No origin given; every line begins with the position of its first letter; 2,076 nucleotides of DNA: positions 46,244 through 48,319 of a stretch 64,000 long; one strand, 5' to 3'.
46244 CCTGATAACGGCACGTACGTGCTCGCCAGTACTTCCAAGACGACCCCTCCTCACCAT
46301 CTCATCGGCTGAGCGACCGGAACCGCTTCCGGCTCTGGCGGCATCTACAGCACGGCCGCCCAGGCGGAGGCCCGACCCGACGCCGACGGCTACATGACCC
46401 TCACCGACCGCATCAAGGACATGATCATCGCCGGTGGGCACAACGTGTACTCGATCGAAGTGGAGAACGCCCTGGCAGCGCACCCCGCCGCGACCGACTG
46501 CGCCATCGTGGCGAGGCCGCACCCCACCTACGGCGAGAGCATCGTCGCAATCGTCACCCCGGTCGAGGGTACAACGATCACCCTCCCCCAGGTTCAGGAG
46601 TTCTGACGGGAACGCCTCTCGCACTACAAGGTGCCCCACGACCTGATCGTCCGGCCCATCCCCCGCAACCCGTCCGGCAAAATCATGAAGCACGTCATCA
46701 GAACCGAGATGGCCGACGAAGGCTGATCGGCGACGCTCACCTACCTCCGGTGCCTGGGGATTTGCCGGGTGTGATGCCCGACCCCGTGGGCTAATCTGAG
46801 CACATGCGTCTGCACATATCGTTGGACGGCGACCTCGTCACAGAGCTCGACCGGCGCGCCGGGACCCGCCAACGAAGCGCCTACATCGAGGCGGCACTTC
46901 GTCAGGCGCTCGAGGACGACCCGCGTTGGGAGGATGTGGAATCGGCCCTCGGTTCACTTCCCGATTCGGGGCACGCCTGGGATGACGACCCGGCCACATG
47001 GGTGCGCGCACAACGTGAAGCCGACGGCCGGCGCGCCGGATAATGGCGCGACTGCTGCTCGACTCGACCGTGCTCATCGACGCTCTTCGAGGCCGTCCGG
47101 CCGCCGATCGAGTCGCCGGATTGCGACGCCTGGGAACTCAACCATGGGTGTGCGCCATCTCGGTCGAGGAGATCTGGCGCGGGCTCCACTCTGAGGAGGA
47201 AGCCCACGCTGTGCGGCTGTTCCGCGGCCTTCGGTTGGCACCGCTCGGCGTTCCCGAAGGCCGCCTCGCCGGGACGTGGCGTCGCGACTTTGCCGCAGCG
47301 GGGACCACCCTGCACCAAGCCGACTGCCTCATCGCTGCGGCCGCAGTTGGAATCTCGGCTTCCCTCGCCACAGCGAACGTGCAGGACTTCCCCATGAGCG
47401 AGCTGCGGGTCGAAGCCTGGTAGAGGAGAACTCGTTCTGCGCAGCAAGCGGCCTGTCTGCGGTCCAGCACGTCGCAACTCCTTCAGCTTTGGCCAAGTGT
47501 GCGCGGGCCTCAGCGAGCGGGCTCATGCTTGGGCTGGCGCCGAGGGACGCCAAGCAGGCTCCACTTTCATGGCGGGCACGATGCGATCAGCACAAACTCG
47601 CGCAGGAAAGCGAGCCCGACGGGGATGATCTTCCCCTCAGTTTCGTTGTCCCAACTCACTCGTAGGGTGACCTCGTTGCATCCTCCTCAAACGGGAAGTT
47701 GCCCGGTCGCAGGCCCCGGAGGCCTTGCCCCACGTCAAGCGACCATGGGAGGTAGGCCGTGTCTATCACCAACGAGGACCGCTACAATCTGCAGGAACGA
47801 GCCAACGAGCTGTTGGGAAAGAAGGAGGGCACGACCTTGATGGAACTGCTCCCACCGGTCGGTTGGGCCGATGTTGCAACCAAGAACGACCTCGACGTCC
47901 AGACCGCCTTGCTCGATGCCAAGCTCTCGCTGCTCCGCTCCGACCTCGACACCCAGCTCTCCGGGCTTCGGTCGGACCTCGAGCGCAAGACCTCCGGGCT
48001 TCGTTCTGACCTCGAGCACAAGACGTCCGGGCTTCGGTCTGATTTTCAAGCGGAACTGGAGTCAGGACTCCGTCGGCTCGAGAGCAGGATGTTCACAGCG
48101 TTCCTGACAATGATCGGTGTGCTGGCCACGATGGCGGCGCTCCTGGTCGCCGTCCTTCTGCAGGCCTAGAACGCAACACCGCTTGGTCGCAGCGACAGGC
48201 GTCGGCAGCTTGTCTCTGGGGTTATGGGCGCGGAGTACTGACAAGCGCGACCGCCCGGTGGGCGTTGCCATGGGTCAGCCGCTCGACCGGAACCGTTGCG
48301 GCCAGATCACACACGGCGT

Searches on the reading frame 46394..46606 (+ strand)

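Call 72: search_protein_families(library=pfam, proteins=[window:46394-46606:+], max_evalue=0.001)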
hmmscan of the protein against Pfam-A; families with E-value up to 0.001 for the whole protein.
window:46394-46606:+ (70 aa): 1 family
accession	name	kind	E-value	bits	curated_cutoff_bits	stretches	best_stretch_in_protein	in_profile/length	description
PF13193.12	AMP-binding_C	-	3.3e-10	41.2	24.5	1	22-60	1-39/76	AMP-binding enzyme C-terminal domain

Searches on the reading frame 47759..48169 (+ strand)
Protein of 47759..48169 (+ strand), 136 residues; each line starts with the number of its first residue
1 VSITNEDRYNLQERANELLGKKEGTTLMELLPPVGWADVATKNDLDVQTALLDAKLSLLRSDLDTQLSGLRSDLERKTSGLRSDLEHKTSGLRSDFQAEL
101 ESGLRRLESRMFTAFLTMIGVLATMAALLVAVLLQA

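Call 4: search_protein_families(library=pfam, proteins=[window:47759-48169:+], max_evalue=1)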
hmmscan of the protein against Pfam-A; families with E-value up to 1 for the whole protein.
window:47759-48169:+ (136 aa): 4 families
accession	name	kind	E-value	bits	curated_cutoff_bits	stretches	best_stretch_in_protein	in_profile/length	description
PF01442.23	Apolipoprotein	-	0.0003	21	90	1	43-109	33-99/190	Apolipoprotein A1/A4/E domain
PF07902.16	Gp58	-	0.0022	16.8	34.5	1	48-98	206-260/594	gp58-like protein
PF04513.17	Baculo_PEP_C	-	0.015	15.7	38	1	43-131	23-114/140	Baculovirus polyhedron envelope protein, PEP, C terminus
PF07798.16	CCDC90-like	-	0.066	13.5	33.5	1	38-97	41-100/175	Coiled-coil domain-containing protein 90-like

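Call 5: search_protein_families(library=ncbifam, proteins=[window:47759-48169:+], max_evalue=1)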
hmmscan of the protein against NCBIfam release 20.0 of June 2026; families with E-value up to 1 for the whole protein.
window:47759-48169:+ (136 aa): 1 family
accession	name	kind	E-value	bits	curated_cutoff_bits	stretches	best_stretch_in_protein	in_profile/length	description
NF005392.0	PRK06937.1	equivalog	0.067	12.5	159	1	27-78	152-203/209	HrpE/YscL family type III secretion apparatus protein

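Call 11: find_encoding_contigs(protein=window:47759-48169:+, flank=10000, max_places=3)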
Protein window:47759-48169:+ (136 aa): 23 contigs read that carry it; 3 places shown.
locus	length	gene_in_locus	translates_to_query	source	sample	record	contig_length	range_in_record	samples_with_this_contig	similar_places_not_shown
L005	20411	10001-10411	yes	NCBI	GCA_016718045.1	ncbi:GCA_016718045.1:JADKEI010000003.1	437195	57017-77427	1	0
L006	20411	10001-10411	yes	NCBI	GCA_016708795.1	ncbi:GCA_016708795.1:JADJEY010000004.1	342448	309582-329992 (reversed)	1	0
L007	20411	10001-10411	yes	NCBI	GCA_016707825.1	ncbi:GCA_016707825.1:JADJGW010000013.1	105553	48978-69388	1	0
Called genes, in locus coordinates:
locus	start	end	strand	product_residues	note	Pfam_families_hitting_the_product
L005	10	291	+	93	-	-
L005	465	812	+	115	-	-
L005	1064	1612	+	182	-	-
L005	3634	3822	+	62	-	PF00501:AMP-binding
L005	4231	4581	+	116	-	-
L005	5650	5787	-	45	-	-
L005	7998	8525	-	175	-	PF01909:NTP_transf_2, PF18765:Polbeta (weak)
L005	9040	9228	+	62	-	-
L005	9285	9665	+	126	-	PF01850:PIN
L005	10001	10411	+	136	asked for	-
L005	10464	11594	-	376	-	PF05402:PqqD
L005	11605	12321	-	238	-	-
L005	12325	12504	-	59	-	-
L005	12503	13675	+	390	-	PF00155:Aminotran_1_2, PF01041:DegT_DnrJ_EryC1, PF01212:Beta_elim_lyase, PF01053:Cys_Met_Meta_PP (weak), PF05889:SepSecS (weak)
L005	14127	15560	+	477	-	-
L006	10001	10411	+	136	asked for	-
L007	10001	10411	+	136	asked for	-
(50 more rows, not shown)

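Call 60: search_protein_families(library=phrogs, proteins=[window:47759-48169:+], max_evalue=0.01)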
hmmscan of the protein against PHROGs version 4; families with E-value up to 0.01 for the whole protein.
window:47759-48169:+ (136 aa): 2 families
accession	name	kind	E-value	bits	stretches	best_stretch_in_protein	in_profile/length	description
phrog_17872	-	unknown function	0.0039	18.7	0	37-82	39-83/100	-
phrog_9415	-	unknown function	0.0094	16.8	0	37-101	40-107/168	-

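Call 61: search_protein_families(library=padloc, proteins=[window:47759-48169:+], max_evalue=0.01)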
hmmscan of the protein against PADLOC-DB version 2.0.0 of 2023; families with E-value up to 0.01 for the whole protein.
window:47759-48169:+ (136 aa): 0 families
